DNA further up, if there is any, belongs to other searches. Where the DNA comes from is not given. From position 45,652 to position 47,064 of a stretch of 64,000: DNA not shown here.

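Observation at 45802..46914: Archaeal-type bifunctional FBP aldolase/phosphatase with elevated GC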

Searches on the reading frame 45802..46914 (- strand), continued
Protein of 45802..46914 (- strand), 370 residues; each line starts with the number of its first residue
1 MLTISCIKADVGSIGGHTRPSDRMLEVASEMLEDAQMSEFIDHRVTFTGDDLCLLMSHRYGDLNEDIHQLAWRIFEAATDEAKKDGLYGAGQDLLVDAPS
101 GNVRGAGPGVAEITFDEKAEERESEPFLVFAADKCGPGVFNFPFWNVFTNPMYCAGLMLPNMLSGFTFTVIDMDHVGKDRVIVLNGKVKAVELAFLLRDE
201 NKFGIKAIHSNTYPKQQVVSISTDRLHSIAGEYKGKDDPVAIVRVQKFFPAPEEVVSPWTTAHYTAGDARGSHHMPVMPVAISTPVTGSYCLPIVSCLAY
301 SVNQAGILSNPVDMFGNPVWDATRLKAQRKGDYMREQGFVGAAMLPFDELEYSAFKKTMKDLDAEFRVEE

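Call 37: find_homologous_proteins(query=P0247, max_evalue=1e-10)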
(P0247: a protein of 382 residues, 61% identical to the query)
Query P0247 (382 aa): 3911 proteins with E <= 1e-10 among 8000 candidates; the best 120 are listed.
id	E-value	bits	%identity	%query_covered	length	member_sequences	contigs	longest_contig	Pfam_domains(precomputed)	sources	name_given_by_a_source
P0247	2.1e-257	871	100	100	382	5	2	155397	PF01950.22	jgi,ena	-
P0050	2.0e-147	509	62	96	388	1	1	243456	PF01950.22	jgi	-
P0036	2.9e-147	509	63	97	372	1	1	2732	PF01950.22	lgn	-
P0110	3.6e-147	508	61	97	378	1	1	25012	PF01950.22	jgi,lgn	-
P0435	7.3e-147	507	61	96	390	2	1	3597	PF01950.22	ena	-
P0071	1.0e-146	507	61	97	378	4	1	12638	PF01950.22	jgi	jgi:fructose 1,6-bisphosphate aldolase/phosphatase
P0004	1.3e-146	507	62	97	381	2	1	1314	PF01950.22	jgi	-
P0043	2.0e-146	506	61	97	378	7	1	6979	PF01950.22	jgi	-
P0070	6.8e-146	504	62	97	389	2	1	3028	PF01950.22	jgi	jgi:fructose 1,6-bisphosphate aldolase/phosphatase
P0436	1.1e-145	504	62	96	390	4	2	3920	PF01950.22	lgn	-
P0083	1.1e-145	503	62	97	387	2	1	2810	PF01950.22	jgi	jgi:fructose 1,6-bisphosphate aldolase/phosphatase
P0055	1.1e-145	503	63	96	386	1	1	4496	PF01950.22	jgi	jgi:fructose 1,6-bisphosphate aldolase/phosphatase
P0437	1.7e-145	503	62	97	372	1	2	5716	PF01950.22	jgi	jgi:fructose 1,6-bisphosphate aldolase/phosphatase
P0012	1.9e-145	503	62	96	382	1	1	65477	PF01950.22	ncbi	ncbi:MAG: fructose 1,6-bisphosphatase [Gemmatimonadota bacterium]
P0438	2.2e-145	503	62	96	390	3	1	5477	PF01950.22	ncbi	-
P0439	3.5e-145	502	62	96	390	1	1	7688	PF01950.22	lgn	-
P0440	4.3e-145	502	62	96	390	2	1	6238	PF01950.22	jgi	-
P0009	4.9e-145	501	62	97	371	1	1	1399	PF01950.22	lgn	-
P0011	5.6e-145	501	60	97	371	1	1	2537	PF01950.22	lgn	-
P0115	6.0e-145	501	62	97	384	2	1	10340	PF01950.22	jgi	jgi:fructose 1,6-bisphosphate aldolase/phosphatase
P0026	6.5e-145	501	61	97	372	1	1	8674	PF01950.22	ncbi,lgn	-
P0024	6.6e-145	501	61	97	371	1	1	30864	PF01950.22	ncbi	ncbi:MAG: fructose 1,6-bisphosphatase [Anaerolineae bacterium]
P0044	7.6e-145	501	60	97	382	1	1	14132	PF01950.22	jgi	jgi:fructose 1,6-bisphosphate aldolase/phosphatase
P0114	1.5e-144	500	61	97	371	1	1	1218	PF01950.22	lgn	-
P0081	1.5e-144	500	62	97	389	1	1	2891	PF01950.22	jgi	jgi:fructose 1,6-bisphosphate aldolase/phosphatase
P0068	2.0e-144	499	61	97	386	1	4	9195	PF01950.22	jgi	jgi:fructose 1,6-bisphosphate aldolase/phosphatase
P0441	2.9e-144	499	62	96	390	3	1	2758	PF01950.22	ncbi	ncbi:MAG: fructose 1,6-bisphosphatase [Gemmatimonadota bacterium]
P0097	3.0e-144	499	63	96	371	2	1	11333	PF01950.22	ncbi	ncbi:MAG: fructose 1,6-bisphosphatase [Chloroflexota bacterium]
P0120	3.4e-144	499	62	97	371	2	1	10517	PF01950.22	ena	-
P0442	4.4e-144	498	60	97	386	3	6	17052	PF01950.22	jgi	jgi:fructose 1,6-bisphosphate aldolase/phosphatase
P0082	4.9e-144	498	60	97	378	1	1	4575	PF01950.22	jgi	jgi:fructose 1,6-bisphosphate aldolase/phosphatase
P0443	7.5e-144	497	62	97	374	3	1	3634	PF01950.22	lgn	-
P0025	1.3e-143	497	60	97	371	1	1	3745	PF01950.22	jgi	jgi:fructose 1,6-bisphosphate aldolase/phosphatase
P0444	1.3e-143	497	61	97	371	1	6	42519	PF01950.22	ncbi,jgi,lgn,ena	-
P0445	1.4e-143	497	61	96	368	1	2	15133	PF01950.22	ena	-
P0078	1.6e-143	496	61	96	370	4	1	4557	PF01950.22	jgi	-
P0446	1.6e-143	496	60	97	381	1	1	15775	PF01950.22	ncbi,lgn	ncbi:MAG: fructose 1,6-bisphosphatase [Gemmatimonadota bacterium]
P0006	2.2e-143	496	61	97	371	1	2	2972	PF01950.22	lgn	-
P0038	3.0e-143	495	60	97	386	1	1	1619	PF01950.22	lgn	-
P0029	3.2e-143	495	61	97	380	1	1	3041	PF01950.22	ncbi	-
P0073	3.4e-143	495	60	97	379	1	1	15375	PF01950.22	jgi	jgi:fructose 1,6-bisphosphate aldolase/phosphatase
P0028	3.7e-143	495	60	97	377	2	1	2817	PF01950.22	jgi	jgi:fructose 1,6-bisphosphate aldolase/phosphatase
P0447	4.1e-143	495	61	97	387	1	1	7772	PF01950.22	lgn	-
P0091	4.4e-143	495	60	97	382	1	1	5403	PF01950.22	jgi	jgi:fructose 1,6-bisphosphate aldolase/phosphatase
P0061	5.1e-143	495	60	98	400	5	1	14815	PF01950.22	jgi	jgi:fructose 1,6-bisphosphate aldolase/phosphatase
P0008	5.3e-143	495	60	97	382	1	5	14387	PF01950.22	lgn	-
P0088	5.7e-143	495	60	99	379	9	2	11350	PF01950.22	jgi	jgi:fructose 1,6-bisphosphate aldolase/phosphatase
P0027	5.8e-143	495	60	97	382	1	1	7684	PF01950.22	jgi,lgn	jgi:fructose 1,6-bisphosphate aldolase/phosphatase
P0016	6.0e-143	495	60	97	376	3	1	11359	PF01950.22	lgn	-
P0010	6.5e-143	494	60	97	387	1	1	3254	PF01950.22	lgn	-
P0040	7.8e-143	494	60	97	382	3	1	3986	PF01950.22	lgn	-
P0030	7.9e-143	494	60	97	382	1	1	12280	PF01950.22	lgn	-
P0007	8.9e-143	494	60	97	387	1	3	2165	PF01950.22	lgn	-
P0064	9.5e-143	494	61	97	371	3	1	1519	PF01950.22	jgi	jgi:fructose 1,6-bisphosphate aldolase/phosphatase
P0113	1.2e-142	493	59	97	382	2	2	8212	PF01950.22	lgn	-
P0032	1.4e-142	493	60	97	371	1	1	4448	PF01950.22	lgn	-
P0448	1.5e-142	493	51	74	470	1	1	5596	PF01950.22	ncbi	-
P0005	1.6e-142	493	61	97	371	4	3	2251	PF01950.22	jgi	jgi:fructose 1,6-bisphosphate aldolase/phosphatase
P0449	1.8e-142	493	59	97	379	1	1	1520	PF01950.22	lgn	-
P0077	2.1e-142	493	60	97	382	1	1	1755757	PF01950.22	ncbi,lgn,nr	ncbi:MAG: fructose 1,6-bisphosphatase [Gemmatimonadales bacterium]|nr:MAG: fructose 1,6-bisphosphata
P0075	2.1e-142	493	60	97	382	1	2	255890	PF01950.22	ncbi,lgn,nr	ncbi:Fructose-1,6-bisphosphate aldolase/phosphatase [bacterium HR33]|nr:Fructose-1,6-bisphosphate al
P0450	2.4e-142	493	62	97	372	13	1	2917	PF01950.22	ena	-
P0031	2.6e-142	492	60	97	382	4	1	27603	PF01950.22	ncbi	-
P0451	3.0e-142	492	60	97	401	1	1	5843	PF01950.22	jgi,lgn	jgi:fructose 1,6-bisphosphate aldolase/phosphatase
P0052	3.5e-142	492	60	97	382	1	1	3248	PF01950.22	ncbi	-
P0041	4.5e-142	492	60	97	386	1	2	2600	PF01950.22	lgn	-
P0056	4.6e-142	492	61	96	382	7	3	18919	PF01950.22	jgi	jgi:fructose 1,6-bisphosphate aldolase/phosphatase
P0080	5.2e-142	491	61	96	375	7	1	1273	PF01950.22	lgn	-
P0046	5.4e-142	491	62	95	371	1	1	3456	PF01950.22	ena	-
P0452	5.6e-142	491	59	96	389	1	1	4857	PF01950.22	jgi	jgi:fructose 1,6-bisphosphate aldolase/phosphatase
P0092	5.6e-142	491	62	96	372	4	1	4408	PF01950.22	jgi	jgi:fructose 1,6-bisphosphate aldolase/phosphatase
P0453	5.9e-142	491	59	96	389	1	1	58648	PF01950.22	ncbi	-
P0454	6.1e-142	491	59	97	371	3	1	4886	PF01950.22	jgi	-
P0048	6.7e-142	491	58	97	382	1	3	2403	PF01950.22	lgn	-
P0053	7.4e-142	491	60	97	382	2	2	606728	PF01950.22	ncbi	-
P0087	7.8e-142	491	60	97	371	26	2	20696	PF01950.22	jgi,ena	jgi:fructose 1,6-bisphosphate aldolase/phosphatase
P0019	8.9e-142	491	60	97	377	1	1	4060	PF01950.22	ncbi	-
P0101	9.2e-142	491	62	97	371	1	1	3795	PF01950.22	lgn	-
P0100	9.7e-142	491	60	97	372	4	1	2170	PF01950.22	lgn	-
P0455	1.0e-141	490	60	94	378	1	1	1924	PF01950.22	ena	-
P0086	1.0e-141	490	60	97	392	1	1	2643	PF01950.22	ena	-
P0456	1.1e-141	490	61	97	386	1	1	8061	PF01950.22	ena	-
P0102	1.1e-141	490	60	97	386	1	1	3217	PF01950.22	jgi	jgi:fructose 1,6-bisphosphate aldolase/phosphatase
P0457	1.2e-141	490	60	97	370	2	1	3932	PF01950.22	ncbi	-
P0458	1.2e-141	490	59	97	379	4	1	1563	PF01950.22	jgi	jgi:fructose 1,6-bisphosphate aldolase/phosphatase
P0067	1.5e-141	490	60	97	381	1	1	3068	PF01950.22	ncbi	-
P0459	1.7e-141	490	60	97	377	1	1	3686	PF01950.22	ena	-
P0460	1.8e-141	490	61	96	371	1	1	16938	PF01950.22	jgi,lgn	-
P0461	2.3e-141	489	60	97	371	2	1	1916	PF01950.22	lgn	-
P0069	2.8e-141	489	60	97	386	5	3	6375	PF01950.22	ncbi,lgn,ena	-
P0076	2.9e-141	489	61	97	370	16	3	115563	PF01950.22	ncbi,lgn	-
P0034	3.0e-141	489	61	97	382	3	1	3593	PF01950.22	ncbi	-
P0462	3.0e-141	489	60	97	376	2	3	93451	PF01950.22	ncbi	-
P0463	3.2e-141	489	60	97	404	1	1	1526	PF01950.22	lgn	-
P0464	3.4e-141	489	62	97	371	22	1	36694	PF01950.22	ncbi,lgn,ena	-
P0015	3.5e-141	489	60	97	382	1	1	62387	PF01950.22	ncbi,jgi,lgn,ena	-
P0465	3.5e-141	489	60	97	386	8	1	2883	PF01950.22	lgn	-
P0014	3.5e-141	489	59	97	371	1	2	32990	PF01950.22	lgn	-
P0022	3.8e-141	489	60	97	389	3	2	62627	PF01950.22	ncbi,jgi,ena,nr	ncbi:MAG TPA: fructose 1,6-bisphosphatase [Gemmatimonadota bacterium]|nr:fructose 1,6-bisphosphatase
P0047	4.2e-141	488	60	97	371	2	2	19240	PF01950.22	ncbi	-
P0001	4.9e-141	488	61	97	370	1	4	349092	PF01950.22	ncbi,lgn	-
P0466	5.6e-141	488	60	97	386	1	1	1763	PF01950.22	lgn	-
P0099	5.7e-141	488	60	97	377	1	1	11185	PF01950.22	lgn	-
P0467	6.0e-141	488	60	97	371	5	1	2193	PF01950.22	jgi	jgi:fructose 1,6-bisphosphate aldolase/phosphatase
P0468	6.7e-141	488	60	97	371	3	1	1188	PF01950.22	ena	-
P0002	7.2e-141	488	61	97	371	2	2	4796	PF01950.22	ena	-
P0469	8.2e-141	487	60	96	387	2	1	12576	PF01950.22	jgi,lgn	jgi:fructose 1,6-bisphosphate aldolase/phosphatase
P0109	8.4e-141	487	60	97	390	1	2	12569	PF01950.22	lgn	-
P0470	9.8e-141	487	60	97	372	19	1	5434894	PF01950.22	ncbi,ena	-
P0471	1.0e-140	487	60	97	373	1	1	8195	PF01950.22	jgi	jgi:fructose 1,6-bisphosphate aldolase/phosphatase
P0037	1.0e-140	487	61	97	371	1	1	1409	PF01950.22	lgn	-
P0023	1.0e-140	487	61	96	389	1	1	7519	PF01950.22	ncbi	ncbi:MAG: fructose 1,6-bisphosphatase [Gemmatimonadota bacterium]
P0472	1.0e-140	487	61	96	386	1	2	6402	PF01950.22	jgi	jgi:fructose 1,6-bisphosphate aldolase/phosphatase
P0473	1.1e-140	487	61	97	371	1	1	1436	PF01950.22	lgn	-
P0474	1.2e-140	487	59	97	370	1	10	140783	PF01950.22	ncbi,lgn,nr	ncbi:MAG TPA: fructose 1,6-bisphosphatase [Anaerolineales bacterium]|nr:fructose 1,6-bisphosphatase 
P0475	1.3e-140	487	60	97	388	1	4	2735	PF01950.22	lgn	-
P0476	1.5e-140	487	60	97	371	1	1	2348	PF01950.22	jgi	jgi:fructose 1,6-bisphosphate aldolase/phosphatase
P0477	1.7e-140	486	60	97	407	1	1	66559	PF01950.22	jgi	jgi:fructose 1,6-bisphosphate aldolase/phosphatase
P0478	2.0e-140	486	61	96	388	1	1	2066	PF01950.22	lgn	-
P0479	2.0e-140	486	59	97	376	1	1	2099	PF01950.22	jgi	jgi:fructose 1,6-bisphosphate aldolase/phosphatase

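Call 38: find_encoding_contigs(protein=P0247, flank=10000, max_places=3)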
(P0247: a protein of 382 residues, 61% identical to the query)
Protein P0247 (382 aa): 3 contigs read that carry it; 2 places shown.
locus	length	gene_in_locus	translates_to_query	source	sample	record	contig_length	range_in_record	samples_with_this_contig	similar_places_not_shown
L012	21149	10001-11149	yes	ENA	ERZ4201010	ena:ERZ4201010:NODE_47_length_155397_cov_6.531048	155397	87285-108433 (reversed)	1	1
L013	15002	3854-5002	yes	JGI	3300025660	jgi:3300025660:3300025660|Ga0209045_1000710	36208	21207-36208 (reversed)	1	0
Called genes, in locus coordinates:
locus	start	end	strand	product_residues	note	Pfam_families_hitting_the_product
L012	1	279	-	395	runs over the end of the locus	PF01098:FTSW_RODA_SPOVE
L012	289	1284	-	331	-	PF10555:MraY_sig1 (weak), PF00953:Glycos_transf_4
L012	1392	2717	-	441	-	PF00275:EPSP_synthase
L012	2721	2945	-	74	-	PF03840:SecG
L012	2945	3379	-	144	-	PF04020:Phage_holin_4_2 (weak)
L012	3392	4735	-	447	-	PF01541:GIY-YIG, PF27096:UvrC_M, PF08459:UvrC_RNaseH_dom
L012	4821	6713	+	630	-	PF01841:Transglut_core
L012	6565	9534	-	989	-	PF00005:ABC_tran (faint), PF02463:SMC_N (faint), PF03193:RsgA_GTPase (faint), PF13191:AAA_16 (faint), PF13304:AAA_21 (faint), PF13555:AAA_29 (faint), PF17760:UvrA_inter, PF17755:UvrA_DNA-bind, +2 more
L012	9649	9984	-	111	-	-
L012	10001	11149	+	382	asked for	PF01950:FBPase_3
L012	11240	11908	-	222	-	PF01182:Glucosamine_iso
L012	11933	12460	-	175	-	-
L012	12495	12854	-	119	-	-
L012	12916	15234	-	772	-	PF00912:Transgly, PF00905:Transpeptidase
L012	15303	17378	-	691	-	PF00270:DEAD (faint), PF04851:ResIII, PF17757:UvrB_inter, PF27431:UvrB_3rd, PF00271:Helicase_C, PF12344:UvrB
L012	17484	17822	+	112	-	-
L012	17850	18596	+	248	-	PF09339:HTH_IclR (faint), PF01726:LexA_DNA_bind, PF13412:HTH_24 (weak), PF00717:Peptidase_S24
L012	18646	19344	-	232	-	PF09335:VTT_dom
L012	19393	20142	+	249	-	PF00300:His_Phos_1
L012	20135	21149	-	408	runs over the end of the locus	PF03952:Enolase_N, PF00113:Enolase_C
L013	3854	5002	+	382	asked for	PF01950:FBPase_3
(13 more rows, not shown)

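Call 49: search_protein_families(library=ncbifam, proteins=[P0002, P0003, P0247, P0024, P0012, P0248, P0260, P0421])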
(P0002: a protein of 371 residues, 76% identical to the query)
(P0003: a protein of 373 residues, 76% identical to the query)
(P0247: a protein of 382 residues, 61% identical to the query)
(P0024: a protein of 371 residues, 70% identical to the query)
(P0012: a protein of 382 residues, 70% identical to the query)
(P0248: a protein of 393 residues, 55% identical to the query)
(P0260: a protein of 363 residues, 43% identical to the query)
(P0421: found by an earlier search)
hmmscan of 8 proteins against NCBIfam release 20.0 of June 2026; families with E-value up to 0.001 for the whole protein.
P0002 (371 aa): 1 family
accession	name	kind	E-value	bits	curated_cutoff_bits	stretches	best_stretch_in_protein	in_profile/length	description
NF041126.1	FBP_aldo_phos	equivalog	1.7e-123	412.6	520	1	2-359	2-352/356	fructose-1,6-bisphosphate aldolase/phosphatase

P0003 (373 aa): 1 family
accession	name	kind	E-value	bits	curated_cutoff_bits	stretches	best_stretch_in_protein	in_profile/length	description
NF041126.1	FBP_aldo_phos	equivalog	5.4e-123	410.9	520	1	2-363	2-356/356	fructose-1,6-bisphosphate aldolase/phosphatase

P0247 (382 aa): 1 family
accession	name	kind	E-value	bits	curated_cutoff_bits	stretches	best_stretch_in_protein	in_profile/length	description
NF041126.1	FBP_aldo_phos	equivalog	1.4e-113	380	520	1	12-374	2-356/356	fructose-1,6-bisphosphate aldolase/phosphatase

P0024 (371 aa): 1 family
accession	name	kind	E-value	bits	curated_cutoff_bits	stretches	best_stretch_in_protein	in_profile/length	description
NF041126.1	FBP_aldo_phos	equivalog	4.1e-128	427.7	520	1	2-363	2-356/356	fructose-1,6-bisphosphate aldolase/phosphatase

P0012 (382 aa): 1 family
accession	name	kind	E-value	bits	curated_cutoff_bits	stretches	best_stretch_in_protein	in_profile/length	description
NF041126.1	FBP_aldo_phos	equivalog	4.3e-133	444.1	520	1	2-363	2-356/356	fructose-1,6-bisphosphate aldolase/phosphatase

P0248 (393 aa): 1 family
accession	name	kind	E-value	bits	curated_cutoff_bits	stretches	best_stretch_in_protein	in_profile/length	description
NF041126.1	FBP_aldo_phos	equivalog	1.6e-124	415.9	520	1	2-365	1-353/356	fructose-1,6-bisphosphate aldolase/phosphatase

P0260 (363 aa): 1 family
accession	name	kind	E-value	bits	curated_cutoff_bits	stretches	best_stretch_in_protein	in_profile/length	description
NF041126.1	FBP_aldo_phos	equivalog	1.1e-128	429.6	520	1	2-353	1-352/356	fructose-1,6-bisphosphate aldolase/phosphatase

P0421 (373 aa): 1 family
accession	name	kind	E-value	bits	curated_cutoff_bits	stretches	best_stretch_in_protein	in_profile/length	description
NF041126.1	FBP_aldo_phos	equivalog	1.4e-157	524.7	520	1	4-366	1-356/356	fructose-1,6-bisphosphate aldolase/phosphatase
